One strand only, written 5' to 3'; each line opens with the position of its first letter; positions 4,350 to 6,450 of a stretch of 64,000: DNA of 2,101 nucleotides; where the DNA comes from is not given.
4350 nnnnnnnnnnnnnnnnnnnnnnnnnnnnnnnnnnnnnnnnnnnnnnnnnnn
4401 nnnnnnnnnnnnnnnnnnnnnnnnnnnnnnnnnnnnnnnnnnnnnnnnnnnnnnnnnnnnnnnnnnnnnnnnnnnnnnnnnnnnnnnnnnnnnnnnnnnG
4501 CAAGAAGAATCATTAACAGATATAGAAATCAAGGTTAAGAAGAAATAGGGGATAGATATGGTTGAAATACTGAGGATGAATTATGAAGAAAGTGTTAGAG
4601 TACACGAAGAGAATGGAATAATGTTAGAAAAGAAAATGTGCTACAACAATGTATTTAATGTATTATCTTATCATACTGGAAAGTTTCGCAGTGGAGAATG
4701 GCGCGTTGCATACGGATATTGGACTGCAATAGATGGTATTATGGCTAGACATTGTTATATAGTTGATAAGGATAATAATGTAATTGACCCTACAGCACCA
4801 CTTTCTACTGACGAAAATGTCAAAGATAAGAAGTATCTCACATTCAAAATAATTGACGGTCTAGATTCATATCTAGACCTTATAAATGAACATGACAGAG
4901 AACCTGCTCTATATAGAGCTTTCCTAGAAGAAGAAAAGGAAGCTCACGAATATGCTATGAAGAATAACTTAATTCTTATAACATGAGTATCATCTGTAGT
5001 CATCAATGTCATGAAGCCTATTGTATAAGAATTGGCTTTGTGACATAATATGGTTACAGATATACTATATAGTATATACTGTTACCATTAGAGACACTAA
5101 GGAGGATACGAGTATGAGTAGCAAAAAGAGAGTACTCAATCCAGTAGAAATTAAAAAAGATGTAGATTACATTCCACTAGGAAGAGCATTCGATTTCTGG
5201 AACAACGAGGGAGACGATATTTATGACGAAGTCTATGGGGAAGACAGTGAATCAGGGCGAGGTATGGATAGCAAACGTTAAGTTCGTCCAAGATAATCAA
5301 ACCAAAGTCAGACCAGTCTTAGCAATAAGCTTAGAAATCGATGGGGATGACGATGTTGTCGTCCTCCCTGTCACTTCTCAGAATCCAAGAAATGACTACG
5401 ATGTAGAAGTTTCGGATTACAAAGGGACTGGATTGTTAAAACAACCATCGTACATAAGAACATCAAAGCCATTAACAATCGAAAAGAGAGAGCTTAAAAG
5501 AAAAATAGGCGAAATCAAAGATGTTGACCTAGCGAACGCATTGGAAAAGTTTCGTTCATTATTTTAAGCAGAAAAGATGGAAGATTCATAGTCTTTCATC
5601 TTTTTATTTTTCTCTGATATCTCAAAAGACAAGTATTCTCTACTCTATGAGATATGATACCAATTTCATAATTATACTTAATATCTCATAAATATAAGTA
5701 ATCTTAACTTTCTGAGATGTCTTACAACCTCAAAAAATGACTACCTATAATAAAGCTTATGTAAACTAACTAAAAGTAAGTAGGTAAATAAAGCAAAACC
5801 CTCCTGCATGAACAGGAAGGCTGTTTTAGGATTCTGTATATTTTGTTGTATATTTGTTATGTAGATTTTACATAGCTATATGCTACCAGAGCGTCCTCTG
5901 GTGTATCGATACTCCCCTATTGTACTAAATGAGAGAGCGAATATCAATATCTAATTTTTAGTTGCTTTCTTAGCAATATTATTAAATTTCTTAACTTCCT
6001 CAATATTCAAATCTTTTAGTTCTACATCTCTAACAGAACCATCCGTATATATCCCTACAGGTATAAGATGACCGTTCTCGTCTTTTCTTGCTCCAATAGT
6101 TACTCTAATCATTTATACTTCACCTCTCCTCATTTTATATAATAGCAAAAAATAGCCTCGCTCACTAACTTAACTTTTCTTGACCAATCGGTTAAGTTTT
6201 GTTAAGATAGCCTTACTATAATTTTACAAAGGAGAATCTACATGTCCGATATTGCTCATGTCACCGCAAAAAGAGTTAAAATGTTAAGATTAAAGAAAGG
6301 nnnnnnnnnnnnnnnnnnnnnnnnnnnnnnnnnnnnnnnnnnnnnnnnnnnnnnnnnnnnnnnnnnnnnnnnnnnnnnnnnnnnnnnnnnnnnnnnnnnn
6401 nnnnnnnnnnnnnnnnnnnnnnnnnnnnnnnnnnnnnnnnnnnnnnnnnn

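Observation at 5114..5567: MazF/PemK-like toxin with an overlapping small acidic ORF, followed by its own terminator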

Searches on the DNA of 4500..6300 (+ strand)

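Call 4: search_dna_similar(query=window:4500-6300:+, collection=phages, mode=near)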
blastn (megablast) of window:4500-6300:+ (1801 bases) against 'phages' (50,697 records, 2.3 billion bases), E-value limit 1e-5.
No match.

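Call 19: search_dna_similar(query=window:4500-6300:+, collection=plasmids, mode=near, max_rows=20)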
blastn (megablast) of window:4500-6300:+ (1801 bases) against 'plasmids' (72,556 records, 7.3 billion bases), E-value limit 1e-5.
Records with a match: 1; places in all: 1; records where one place covers at least 80% of the query: 0.
Best place of each record, by identity: 60-80% 1.
By first word of the organism name: Bacillus 1.
By predicted mobility (MOB-suite, as given by PLSDB): mobilizable 1.
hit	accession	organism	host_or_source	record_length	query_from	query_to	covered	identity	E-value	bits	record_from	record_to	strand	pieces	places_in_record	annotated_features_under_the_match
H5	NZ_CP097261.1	Bacillus thuringiensis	pure culture,surface soil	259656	1158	1328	9%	78.0%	2e-17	99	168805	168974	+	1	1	none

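Call 29: search_rna_families(source=window, start=4900, end=6300, threshold=evalue, max_evalue=1)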
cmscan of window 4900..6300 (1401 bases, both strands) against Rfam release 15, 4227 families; matches with E-value up to 1: 1.
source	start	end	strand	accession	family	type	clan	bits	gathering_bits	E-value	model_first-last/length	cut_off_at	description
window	5884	6037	-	RF03046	Pseudomonadales-1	Gene; sRNA;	-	15.3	68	0.82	1-164/164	no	Pseudomonadales-1 RNA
